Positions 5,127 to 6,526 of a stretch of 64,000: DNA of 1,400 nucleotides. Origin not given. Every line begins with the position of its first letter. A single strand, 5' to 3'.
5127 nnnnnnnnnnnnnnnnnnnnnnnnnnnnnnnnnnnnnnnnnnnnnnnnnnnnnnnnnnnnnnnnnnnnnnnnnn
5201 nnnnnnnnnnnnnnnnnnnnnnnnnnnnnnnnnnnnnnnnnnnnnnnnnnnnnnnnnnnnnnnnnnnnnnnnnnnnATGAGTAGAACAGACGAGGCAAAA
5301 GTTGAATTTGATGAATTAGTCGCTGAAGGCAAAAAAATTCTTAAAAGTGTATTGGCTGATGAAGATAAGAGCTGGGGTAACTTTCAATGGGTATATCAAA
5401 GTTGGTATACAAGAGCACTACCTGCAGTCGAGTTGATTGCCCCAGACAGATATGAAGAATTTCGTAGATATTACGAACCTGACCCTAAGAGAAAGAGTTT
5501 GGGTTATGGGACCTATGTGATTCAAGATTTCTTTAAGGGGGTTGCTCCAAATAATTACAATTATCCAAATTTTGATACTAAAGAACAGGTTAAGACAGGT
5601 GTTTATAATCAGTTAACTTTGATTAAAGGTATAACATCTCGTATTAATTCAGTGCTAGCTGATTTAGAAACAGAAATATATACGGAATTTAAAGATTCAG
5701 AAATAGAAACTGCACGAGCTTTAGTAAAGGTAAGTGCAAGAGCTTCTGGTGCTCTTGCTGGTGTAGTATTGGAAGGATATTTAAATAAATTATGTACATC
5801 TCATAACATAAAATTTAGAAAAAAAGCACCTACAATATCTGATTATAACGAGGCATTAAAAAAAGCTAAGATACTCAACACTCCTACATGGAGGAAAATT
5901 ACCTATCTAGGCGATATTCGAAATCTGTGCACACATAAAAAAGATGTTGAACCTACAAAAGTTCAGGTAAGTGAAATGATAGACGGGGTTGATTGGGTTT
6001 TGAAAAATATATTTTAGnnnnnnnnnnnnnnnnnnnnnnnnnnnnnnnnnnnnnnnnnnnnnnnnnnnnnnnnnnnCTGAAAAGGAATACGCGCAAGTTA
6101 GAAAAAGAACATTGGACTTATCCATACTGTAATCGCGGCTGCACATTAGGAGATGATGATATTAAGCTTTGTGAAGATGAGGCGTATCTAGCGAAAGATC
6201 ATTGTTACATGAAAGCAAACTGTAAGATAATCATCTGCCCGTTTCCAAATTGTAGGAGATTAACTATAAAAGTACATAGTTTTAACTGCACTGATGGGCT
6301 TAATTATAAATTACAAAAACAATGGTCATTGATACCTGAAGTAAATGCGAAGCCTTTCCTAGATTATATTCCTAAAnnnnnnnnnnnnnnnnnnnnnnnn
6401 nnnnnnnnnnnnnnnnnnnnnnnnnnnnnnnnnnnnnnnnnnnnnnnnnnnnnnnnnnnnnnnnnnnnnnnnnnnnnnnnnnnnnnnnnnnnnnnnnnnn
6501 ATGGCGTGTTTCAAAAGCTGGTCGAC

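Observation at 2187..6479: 31-bp direct repeats duplicate the 5' end of the phosphatase gene: the islet is an insertion that rebuilt its target gene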

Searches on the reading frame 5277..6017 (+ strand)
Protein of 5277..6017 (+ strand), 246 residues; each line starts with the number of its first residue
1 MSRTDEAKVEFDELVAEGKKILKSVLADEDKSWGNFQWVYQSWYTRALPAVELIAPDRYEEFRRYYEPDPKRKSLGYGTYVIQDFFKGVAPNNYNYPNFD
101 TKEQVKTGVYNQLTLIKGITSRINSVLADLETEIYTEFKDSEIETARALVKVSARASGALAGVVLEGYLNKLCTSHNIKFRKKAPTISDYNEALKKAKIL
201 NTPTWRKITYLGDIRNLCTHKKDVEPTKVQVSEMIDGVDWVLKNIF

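Call 8: search_protein_families(library=padloc, proteins=[window:5277-6017:+], max_evalue=0.1)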
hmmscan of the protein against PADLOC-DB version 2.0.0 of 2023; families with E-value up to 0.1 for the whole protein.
window:5277-6017:+ (246 aa): 0 families

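Call 9: search_protein_families(library=ncbifam, proteins=[window:5277-6017:+], max_evalue=0.1)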
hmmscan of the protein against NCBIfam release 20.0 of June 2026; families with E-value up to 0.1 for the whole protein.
window:5277-6017:+ (246 aa): 0 families

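Call 10: search_protein_families(library=pfam, proteins=[window:5277-6017:+], max_evalue=0.1)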
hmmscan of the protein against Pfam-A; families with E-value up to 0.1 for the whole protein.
window:5277-6017:+ (246 aa): 1 family
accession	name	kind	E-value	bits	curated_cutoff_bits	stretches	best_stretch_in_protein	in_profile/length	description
PF13643.11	DUF4145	-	0.034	14.6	23.1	1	145-236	2-85/88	Domain of unknown function (DUF4145)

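Call 90: search_protein_representatives(protein=window:5277-6017:+)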
Query: 246 residues. Proteins with E-value up to 0.001 (for the whole library): 1213; up to 1e-10: 664; up to 1e-30: 277. The best 150 are listed.
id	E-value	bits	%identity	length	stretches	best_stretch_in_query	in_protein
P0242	7.0e-83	293.8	54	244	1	9-245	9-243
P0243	6.8e-77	274.2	60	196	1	52-245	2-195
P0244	7.8e-72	257.6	48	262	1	6-246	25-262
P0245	5.7e-69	248.2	47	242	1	1-246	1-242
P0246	1.2e-63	230.8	44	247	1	1-245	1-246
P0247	5.1e-61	222.2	46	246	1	3-245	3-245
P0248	2.2e-58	213.6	56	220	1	76-246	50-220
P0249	6.0e-58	212.1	48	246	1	33-246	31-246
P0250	2.8e-56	206.7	45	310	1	25-244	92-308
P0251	6.5e-56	205.5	43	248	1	1-245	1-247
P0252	7.5e-56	205.3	45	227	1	25-246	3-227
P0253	1.2e-55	204.6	44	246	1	5-246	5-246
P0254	1.7e-55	204.1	42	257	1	3-244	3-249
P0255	1.8e-55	204.0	43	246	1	9-246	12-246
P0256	2.9e-54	200.1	40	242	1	4-242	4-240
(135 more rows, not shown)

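Call 92: search_protein_families(library=pfam, alignment_id=A7, max_evalue=0.1)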
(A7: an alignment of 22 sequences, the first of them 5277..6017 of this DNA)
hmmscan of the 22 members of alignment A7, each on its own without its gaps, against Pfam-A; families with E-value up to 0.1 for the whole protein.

A. member 1, window:5277-6017:+ (246 aa): 1 family
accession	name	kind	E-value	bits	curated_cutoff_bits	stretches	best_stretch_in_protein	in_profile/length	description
PF13643.11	DUF4145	-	0.034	14.6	23.1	1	145-236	2-85/88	Domain of unknown function (DUF4145)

B. families by the number of members that match (of 22 scanned): 9 families
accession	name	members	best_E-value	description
PF13643.11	DUF4145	12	2.3e-07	Domain of unknown function (DUF4145)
PF18735.6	HEPN_RiboL-PSP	3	0.0087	RiboL-PSP-HEPN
PF05168.19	HEPN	2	0.00037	HEPN domain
PF04539.22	Sigma70_r3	2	0.035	Sigma-70 region 3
PF09849.14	DUF2076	1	0.022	Uncharacterized protein conserved in bacteria (DUF2076)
PF18739.6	HEPN_Apea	1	0.039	Apea-like HEPN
PF11214.13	Med2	1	0.046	Mediator complex subunit 2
PF19443.4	DAHL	1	0.056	DAHL domain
PF25240.1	PUB2_N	1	0.099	PUB2-like, N-terminal domain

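Call 93: search_solved_structures(query=A7, max_evalue=1)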
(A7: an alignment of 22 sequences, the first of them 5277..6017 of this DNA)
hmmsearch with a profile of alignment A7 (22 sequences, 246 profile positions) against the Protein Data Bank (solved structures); distinct sequences matched with E-value up to 1: 3.
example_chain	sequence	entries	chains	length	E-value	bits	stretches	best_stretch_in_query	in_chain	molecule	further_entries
4ky3_A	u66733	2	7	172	0.069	15.5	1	52-164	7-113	designed protein OR327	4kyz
5fej_A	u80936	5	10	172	0.071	15.5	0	17-52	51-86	CopM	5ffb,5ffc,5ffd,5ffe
5ffa_A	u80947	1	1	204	0.1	14.9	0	17-52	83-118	CopM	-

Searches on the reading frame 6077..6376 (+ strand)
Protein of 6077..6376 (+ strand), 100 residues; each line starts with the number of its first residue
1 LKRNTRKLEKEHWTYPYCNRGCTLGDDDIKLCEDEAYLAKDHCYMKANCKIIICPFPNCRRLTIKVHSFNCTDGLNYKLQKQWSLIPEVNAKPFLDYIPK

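Call 46: search_protein_families(library=pfam, proteins=[window:6077-6376:+], max_evalue=1)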
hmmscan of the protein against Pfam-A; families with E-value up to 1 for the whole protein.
seq(100 aa): 1 family
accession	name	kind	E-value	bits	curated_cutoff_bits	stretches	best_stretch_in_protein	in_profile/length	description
PF03886.18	ABC_trans_aux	-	0.41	10.6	26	1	60-88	92-120/161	ABC-type transport auxiliary lipoprotein component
